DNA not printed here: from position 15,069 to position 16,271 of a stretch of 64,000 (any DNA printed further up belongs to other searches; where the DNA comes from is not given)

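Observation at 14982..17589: Tail-cluster protein with two tandem HipA/PI3-PI4-kinase-like domains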

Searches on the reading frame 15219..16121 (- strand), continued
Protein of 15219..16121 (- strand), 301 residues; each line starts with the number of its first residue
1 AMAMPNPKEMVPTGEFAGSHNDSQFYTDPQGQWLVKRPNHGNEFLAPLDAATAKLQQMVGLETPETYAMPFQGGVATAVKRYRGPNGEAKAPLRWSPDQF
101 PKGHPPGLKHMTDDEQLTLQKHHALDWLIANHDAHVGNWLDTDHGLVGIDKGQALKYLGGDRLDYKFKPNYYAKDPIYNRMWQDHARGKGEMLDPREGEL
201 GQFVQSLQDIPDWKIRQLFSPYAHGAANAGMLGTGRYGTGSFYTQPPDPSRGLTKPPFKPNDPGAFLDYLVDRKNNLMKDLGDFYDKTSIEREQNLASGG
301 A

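Call 61: search_protein_representatives(alignment_id=A1)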
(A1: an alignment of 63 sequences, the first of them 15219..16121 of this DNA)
Query: 63 sequences, 275 profile positions. Proteins with E-value up to 0.001 (for the whole library): 4011; up to 1e-10: 1643; up to 1e-30: 965. The best 150 are listed.
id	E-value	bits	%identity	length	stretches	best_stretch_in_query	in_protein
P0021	1.9e-223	755.6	-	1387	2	3-274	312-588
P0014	7.4e-221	747.1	-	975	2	1-271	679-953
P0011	5.2e-216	731.2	-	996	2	2-274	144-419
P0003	9.0e-215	727.1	-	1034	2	1-272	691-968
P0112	8.4e-213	720.7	-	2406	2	5-272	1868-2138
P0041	3.1e-210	712.3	-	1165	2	3-274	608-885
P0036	3.0e-209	709.0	-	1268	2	2-274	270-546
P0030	1.7e-208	706.5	-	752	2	3-274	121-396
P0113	1.8e-208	706.4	-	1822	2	5-271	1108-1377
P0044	7.5e-208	704.4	-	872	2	2-274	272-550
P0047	1.4e-207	703.5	-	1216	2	3-273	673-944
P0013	7.3e-207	701.2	-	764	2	2-270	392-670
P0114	3.3e-205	695.8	-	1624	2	4-272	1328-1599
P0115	3.1e-202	686.0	-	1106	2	9-271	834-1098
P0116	1.5e-192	654.3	-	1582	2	8-271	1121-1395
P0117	2.7e-185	630.5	-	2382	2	7-272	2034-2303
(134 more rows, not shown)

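Call 65: search_protein_families(library=ncbifam, proteins=[L015:5865-10436:+], max_evalue=0.01)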
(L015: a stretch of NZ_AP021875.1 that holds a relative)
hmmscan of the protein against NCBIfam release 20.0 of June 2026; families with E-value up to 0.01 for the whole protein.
L015:5865-10436:+ (1524 aa): 2 families
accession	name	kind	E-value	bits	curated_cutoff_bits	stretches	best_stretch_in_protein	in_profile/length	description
TIGR01641.1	phageSPP1_gp7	domain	6.8e-17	61.8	39.65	1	181-289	7-105/109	minor capsid protein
TIGR03843.1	TIGR03843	hypoth_equivalog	0.00092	18.6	172.4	1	800-845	128-173/253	SCO1664 family protein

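Call 78: fold_search(model_id=the predicted structure, library=viral)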
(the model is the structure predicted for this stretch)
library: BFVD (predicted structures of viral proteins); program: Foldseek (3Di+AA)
matches with E <= 10: 491; with E <= 0.001: 16
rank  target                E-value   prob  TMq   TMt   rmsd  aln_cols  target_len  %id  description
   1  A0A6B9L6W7            2.7e-18  1.00  0.75  0.18   5.5       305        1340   30  ADP-ribosyltransferase [Mycobacterium phage Onyinye]
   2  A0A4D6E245            1.1e-06  1.00  0.46  0.11   8.2       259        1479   17  Uncharacterized protein [Gordonia phage GodonK]
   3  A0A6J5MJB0            1.2e-06  1.00  0.45  0.24   8.4       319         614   14  Phosphatidylinositol 3-/4-kinase, catalytic domain containing protein [uncultured Caudovirales phage]
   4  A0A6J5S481            1.3e-06  1.00  0.43  0.13   8.7       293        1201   15  Phage portal protein, HK97 [uncultured Caudovirales phage]
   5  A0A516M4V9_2          1.5e-06  1.00  0.47  0.15   9.4       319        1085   15  (no name in the UniProt tables at hand)
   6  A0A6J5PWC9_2          2.7e-06  1.00  0.43  0.12  10.8       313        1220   18  ADP ribosyltransferase [uncultured Caudovirales phage]
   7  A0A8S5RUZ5            4.7e-06  1.00  0.44  0.18   9.2       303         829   13  (no name in the UniProt tables at hand)
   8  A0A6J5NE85            5.0e-06  1.00  0.37  0.14  10.4       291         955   18  Uncharacterized protein [uncultured Caudovirales phage]
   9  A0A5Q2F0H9            8.0e-06  1.00  0.43  0.18   9.5       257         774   14  Uncharacterized protein [Gordonia phage Sixama]
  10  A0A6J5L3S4            2.1e-05  1.00  0.45  0.29   6.9       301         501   15  Nudix_Hydrolase domain containing protein [uncultured Caudovirales phage]
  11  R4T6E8                2.4e-05  1.00  0.43  0.14   9.5       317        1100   14  Uncharacterized protein [Haloarcula hispanica tailed virus 1]
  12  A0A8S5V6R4            6.9e-05  1.00  0.43  0.46   8.6       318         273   13  Transferase [Myoviridae sp. ctRci5]
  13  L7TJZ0                8.0e-05  1.00  0.33  0.23  11.7       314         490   15  PI3K/PI4K catalytic domain-containing protein [Halorubrum sodomense tailed virus 2]
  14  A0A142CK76            1.6e-04  1.00  0.39  0.21  10.4       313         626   11  (no name in the UniProt tables at hand)
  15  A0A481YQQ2            9.5e-04  0.97  0.28  0.25  16.5       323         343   14  Protein kinase domain-containing protein [Marseillevirus LCMAC101]
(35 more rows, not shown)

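Call 85: search_protein_families(library=pfam, proteins=[P0112, P0113, P0117, P0114], max_evalue=0.001)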
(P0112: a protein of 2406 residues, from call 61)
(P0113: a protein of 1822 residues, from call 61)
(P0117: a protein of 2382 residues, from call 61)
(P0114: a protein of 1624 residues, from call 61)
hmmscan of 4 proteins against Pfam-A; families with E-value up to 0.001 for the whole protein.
P0112 (2406 aa): 3 families
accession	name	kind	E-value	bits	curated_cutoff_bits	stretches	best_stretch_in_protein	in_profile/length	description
PF03496.20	ADPrib_exo_Tox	-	7.7e-48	162.9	23.4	3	1603-1772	10-189/196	ADP-ribosyltransferase exoenzyme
PF01129.24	ART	-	4e-16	59.4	22.3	1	1318-1447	106-217/222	NAD:arginine ADP-ribosyltransferase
PF25547.1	WXG100_2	-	2.9e-15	57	27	1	9-141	10-143/150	WXG100 like domain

P0113 (1822 aa): 2 families
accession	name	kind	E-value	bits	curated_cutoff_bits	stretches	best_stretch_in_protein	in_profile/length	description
PF03496.20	ADPrib_exo_Tox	-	1.7e-30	106.3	23.4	2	882-1055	16-191/196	ADP-ribosyltransferase exoenzyme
PF01129.24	ART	-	8.3e-08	32.2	22.3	0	1538-1652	103-202/222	NAD:arginine ADP-ribosyltransferase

P0117 (2382 aa): 5 families
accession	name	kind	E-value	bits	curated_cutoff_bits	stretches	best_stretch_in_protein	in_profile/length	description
PF23802.1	DUF7178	-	3e-10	40.8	27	1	814-927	8-112/193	Family of unknown function (DUF7178)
PF13403.11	Hint_2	-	9.6e-07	29.7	28.4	1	242-288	2-48/147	Hint domain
PF07804.18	HipA_C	-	0.00013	22.1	30.5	0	2121-2149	114-142/213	HipA-like C-terminal domain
PF07591.16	PT-HINT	-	0.00016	22.4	27.7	0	248-311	1-71/137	Pretoxin HINT domain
PF14890.11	Intein_splicing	-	0.00018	21.8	35.8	0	264-624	20-155/155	Intein splicing domain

P0114 (1624 aa): 1 family
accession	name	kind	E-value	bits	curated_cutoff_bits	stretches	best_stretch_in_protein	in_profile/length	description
PF07804.18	HipA_C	-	1.9e-05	24.9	30.5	0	506-566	15-62/213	HipA-like C-terminal domain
